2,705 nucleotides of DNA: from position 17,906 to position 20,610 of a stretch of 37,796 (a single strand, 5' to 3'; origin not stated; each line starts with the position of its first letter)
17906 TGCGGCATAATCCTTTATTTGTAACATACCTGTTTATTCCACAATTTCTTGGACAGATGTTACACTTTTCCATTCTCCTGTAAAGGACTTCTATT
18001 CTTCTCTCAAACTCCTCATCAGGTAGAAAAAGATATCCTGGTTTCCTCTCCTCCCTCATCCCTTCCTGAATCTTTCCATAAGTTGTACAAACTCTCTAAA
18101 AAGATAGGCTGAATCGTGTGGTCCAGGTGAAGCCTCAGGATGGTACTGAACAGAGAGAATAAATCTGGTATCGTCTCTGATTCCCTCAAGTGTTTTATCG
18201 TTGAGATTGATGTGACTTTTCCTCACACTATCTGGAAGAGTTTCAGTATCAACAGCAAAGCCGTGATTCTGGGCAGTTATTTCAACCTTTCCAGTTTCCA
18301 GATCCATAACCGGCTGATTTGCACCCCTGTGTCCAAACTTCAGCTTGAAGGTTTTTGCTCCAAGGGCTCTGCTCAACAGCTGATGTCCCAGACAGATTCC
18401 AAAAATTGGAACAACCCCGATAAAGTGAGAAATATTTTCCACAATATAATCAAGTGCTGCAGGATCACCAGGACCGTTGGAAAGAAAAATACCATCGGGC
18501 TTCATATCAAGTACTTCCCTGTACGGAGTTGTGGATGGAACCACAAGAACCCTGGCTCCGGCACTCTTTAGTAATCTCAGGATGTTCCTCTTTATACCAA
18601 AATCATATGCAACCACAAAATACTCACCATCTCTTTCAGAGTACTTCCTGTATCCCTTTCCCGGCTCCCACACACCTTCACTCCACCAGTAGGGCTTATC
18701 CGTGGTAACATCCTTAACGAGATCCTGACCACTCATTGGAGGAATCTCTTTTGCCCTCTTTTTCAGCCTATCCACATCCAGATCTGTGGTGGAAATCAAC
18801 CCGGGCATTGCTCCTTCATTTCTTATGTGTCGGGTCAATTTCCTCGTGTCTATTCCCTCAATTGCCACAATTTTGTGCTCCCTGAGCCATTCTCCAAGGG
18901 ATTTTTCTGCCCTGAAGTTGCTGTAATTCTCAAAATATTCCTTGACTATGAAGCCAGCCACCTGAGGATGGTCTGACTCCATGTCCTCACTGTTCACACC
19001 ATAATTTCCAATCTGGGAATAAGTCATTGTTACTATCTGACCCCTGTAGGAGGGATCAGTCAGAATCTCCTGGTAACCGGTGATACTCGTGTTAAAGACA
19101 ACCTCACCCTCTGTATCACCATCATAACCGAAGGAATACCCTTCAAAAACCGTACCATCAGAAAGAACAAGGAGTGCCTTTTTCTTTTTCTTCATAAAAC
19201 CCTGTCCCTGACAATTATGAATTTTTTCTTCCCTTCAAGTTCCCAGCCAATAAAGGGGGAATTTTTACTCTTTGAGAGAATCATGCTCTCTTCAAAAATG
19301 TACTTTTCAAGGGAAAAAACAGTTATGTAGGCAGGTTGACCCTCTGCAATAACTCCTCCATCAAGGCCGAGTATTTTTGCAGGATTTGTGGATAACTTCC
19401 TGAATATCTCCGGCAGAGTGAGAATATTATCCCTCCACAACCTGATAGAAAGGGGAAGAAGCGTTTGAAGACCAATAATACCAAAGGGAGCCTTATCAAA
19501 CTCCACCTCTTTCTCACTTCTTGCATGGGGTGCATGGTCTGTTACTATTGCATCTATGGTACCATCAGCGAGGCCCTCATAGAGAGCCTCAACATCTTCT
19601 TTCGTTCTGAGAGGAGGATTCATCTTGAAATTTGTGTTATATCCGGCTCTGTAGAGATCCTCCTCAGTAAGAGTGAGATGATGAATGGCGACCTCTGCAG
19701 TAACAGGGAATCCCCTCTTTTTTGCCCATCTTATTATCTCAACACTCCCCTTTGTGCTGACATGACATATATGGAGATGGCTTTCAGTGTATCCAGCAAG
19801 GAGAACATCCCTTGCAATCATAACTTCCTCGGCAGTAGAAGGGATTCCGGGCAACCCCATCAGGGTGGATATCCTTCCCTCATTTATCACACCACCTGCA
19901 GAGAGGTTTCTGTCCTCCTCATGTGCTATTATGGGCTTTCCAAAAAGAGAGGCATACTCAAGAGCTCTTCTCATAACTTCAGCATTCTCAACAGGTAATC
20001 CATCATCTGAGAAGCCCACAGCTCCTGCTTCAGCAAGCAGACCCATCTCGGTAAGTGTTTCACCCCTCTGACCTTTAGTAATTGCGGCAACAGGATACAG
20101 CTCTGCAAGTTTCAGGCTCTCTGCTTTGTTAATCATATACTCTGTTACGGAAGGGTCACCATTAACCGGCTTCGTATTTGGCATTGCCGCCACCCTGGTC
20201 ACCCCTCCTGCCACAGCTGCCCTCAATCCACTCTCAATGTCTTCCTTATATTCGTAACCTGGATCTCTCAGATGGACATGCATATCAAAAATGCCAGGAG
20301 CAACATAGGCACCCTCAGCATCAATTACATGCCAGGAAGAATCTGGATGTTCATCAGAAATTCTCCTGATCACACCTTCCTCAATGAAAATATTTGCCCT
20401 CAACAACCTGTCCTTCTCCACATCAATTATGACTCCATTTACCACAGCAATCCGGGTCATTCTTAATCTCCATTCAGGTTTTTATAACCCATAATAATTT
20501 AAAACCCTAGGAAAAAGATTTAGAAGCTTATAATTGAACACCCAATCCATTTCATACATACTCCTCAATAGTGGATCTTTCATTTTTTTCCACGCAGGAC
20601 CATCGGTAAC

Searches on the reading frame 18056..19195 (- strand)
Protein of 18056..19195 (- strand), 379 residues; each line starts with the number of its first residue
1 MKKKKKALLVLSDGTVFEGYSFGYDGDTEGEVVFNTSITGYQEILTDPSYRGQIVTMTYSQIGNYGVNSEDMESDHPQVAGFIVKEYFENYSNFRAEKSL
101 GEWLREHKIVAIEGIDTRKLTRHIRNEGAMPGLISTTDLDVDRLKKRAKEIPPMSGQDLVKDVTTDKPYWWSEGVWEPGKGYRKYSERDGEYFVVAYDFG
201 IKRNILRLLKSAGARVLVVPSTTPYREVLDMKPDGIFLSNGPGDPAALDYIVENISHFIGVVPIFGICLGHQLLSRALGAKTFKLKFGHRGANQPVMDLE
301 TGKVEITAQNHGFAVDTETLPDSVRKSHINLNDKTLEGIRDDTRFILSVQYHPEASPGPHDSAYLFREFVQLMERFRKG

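Call 37: search_protein_families(library=pfam, proteins=[window:18056-19195:-], max_evalue=0.001)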
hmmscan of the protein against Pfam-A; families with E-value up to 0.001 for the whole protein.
window:18056-19195:- (379 aa): 3 families
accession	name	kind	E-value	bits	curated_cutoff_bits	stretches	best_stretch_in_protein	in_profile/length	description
PF00988.28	CPSase_sm_chain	-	4.2e-57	191.8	27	1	9-134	1-126/126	Carbamoyl-phosphate synthase small chain, CPSase domain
PF00117.34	GATase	-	2.9e-51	174.3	22.8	1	196-371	2-189/190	Glutamine amidotransferase class-I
PF07722.19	Peptidase_C26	-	7.8e-07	29.5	20.5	0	262-282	106-126/219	Peptidase C26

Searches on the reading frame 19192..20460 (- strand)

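Call 37: search_protein_families(library=pfam, proteins=[window:19192-20460:-], max_evalue=0.001)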
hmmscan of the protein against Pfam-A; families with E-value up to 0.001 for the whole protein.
window:19192-20460:- (422 aa): 4 families
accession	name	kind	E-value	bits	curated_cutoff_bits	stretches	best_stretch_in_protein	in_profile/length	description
PF01979.26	Amidohydro_1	-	3.5e-23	82.8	25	1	52-411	1-334/345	Amidohydrolase family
PF07969.17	Amidohydro_3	-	1.1e-12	48.7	29.7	2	45-84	2-42/472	Amidohydrolase family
PF12890.13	DHOase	-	3.3e-12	47.2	21.2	1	54-238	5-141/142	Dihydro-orotase-like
PF01026.27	TatD_DNase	-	0.0002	21.3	27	0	58-183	1-131/253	TatD related DNase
